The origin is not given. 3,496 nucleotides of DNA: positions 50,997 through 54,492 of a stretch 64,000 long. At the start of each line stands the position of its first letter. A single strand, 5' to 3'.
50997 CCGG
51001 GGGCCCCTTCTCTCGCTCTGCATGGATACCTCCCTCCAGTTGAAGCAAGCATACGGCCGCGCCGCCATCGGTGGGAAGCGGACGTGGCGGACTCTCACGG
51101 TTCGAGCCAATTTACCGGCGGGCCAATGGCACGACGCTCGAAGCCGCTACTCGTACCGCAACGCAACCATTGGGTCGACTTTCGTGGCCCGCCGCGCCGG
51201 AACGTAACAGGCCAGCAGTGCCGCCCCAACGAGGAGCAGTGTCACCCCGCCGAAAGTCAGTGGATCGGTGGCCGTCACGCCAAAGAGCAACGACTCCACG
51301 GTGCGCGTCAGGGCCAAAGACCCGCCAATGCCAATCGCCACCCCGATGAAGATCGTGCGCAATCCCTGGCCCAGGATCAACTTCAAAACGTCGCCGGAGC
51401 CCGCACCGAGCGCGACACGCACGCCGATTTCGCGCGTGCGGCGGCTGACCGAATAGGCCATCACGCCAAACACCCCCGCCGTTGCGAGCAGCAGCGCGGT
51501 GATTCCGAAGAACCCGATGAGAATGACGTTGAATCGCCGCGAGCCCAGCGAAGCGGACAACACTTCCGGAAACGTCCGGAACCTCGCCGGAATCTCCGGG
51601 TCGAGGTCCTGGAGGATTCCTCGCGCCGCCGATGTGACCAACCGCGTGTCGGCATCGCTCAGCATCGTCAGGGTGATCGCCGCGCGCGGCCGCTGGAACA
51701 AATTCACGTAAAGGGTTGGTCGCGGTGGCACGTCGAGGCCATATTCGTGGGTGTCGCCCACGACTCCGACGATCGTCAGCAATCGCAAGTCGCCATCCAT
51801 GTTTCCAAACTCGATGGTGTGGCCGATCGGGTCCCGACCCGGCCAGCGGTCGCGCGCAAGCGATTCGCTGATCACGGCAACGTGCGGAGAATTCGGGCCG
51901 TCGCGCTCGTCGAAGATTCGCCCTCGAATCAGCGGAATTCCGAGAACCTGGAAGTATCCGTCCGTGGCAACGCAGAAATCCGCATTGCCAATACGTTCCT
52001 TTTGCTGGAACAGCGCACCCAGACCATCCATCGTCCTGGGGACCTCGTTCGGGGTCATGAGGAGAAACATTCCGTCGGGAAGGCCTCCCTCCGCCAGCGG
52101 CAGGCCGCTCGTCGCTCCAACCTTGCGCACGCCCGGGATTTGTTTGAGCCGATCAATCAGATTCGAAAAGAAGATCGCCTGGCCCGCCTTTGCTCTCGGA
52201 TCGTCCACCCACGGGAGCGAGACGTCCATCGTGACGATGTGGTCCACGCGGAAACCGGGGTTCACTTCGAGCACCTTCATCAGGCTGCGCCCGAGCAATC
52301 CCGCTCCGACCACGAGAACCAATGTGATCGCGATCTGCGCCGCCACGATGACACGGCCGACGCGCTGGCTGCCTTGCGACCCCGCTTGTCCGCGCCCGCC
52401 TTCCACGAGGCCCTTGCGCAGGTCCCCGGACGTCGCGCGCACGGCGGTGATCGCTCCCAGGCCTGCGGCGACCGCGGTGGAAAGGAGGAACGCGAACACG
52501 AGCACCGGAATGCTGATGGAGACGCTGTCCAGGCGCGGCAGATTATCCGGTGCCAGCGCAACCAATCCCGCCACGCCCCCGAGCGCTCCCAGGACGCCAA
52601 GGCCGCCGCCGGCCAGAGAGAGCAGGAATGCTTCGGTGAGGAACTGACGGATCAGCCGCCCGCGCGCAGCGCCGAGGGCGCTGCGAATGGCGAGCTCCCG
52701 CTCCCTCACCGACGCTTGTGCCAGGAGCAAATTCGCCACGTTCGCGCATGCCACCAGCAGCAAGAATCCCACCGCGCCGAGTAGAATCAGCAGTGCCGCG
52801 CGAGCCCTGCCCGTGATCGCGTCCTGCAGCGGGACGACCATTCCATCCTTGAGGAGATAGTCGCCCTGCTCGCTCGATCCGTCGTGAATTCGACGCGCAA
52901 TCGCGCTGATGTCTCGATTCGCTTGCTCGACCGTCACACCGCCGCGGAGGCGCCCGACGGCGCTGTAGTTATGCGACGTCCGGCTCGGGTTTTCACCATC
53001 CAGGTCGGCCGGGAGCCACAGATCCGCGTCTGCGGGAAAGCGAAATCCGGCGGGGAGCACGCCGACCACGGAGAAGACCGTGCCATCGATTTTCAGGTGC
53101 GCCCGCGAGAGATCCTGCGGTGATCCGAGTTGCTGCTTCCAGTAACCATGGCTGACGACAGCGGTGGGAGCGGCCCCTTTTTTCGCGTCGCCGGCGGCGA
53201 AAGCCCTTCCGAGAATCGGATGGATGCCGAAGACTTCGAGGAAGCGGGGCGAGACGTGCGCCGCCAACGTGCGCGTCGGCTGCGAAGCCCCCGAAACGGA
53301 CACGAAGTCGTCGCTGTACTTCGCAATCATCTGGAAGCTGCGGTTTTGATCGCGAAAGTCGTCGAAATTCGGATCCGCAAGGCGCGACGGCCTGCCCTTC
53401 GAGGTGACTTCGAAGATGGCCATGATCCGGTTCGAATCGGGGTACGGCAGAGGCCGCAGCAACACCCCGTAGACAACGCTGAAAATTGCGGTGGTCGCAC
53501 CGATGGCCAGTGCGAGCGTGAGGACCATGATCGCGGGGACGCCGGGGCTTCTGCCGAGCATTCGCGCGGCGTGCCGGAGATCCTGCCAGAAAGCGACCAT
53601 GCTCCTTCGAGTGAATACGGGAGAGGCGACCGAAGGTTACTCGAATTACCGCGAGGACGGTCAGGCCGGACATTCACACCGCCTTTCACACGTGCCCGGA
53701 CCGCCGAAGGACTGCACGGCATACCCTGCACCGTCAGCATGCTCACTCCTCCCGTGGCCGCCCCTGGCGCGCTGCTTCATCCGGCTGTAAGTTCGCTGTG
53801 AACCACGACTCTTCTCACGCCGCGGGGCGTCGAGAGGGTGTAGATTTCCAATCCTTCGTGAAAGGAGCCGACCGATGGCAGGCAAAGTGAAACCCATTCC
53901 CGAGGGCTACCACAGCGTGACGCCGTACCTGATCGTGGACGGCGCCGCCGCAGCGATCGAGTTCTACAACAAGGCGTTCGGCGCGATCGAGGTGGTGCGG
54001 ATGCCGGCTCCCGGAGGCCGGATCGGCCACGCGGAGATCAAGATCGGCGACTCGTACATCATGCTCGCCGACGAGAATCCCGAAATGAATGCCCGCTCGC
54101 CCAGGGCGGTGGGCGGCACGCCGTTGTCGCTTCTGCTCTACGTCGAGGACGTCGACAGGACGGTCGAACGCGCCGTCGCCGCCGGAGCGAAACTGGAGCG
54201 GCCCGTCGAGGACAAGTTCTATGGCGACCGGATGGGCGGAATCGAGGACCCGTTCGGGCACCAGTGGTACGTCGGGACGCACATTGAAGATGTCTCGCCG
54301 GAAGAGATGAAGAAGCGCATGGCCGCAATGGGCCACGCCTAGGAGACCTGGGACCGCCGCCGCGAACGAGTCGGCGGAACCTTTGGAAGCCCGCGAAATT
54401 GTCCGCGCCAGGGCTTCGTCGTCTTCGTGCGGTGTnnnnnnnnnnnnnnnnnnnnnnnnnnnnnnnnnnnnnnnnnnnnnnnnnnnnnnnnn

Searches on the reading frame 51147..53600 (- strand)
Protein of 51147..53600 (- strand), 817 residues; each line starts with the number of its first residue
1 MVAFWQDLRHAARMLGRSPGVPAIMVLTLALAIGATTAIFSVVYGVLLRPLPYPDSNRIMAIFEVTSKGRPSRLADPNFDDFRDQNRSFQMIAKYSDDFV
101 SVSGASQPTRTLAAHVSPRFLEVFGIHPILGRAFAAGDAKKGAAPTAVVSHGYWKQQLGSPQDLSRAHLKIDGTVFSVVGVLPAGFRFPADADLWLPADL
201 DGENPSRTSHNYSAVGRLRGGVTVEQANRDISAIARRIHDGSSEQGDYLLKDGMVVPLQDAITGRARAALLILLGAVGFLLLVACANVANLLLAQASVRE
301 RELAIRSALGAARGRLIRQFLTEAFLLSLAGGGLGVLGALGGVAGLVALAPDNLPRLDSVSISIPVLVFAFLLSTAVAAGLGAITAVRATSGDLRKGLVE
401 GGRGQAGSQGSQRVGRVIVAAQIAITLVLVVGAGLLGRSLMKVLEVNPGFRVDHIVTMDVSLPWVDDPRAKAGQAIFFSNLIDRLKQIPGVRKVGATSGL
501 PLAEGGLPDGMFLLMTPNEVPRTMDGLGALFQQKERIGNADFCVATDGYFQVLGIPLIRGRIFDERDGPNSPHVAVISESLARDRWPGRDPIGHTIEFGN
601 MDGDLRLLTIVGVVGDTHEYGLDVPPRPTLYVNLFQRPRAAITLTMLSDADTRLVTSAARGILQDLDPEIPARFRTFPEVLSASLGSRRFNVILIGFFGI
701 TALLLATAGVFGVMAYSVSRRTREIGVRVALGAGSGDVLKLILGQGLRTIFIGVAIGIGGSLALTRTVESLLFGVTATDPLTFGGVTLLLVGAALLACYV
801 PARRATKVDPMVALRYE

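Call 11: search_protein_families(library=pfam, proteins=[window:51147-53600:-], max_evalue=0.001)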
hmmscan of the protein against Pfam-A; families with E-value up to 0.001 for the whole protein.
window:51147-53600:- (817 aa): 2 families
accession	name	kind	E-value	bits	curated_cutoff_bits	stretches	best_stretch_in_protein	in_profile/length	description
PF12704.14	MacB_PCD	-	7.2e-32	111.8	27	2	23-233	2-206/207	MacB-like periplasmic core domain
PF02687.27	FtsX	-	1.4e-27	96.6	25.5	2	697-810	2-120/120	FtsX-like permease C-terminal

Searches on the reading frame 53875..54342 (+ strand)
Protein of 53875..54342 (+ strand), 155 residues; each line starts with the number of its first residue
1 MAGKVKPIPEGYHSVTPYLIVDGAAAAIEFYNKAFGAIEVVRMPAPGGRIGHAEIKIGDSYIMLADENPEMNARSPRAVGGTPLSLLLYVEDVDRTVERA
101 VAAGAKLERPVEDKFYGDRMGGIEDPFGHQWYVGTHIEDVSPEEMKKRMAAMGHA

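Call 11: search_protein_families(library=pfam, proteins=[window:53875-54342:+], max_evalue=0.001)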
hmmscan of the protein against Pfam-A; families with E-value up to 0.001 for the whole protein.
window:53875-54342:+ (155 aa): 4 families
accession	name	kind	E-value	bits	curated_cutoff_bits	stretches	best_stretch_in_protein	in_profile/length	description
PF00903.31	Glyoxalase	-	1.8e-16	61.1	20.6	1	19-131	7-119/121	Glyoxalase/Bleomycin resistance protein/Dioxygenase superfamily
PF18029.7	Glyoxalase_6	-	4.6e-07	30.9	23.6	1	23-131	8-103/106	Glyoxalase-like domain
PF22656.2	At5g48480-like_N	-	3.6e-05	23.9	27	1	24-48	9-33/59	Glyoxalase At5g48480-like, N-terminal domain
PF22650.2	At5g48480-like_C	-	0.0001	23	27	1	86-131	2-47/50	Glyoxalase At5g48480-like C-terminal domain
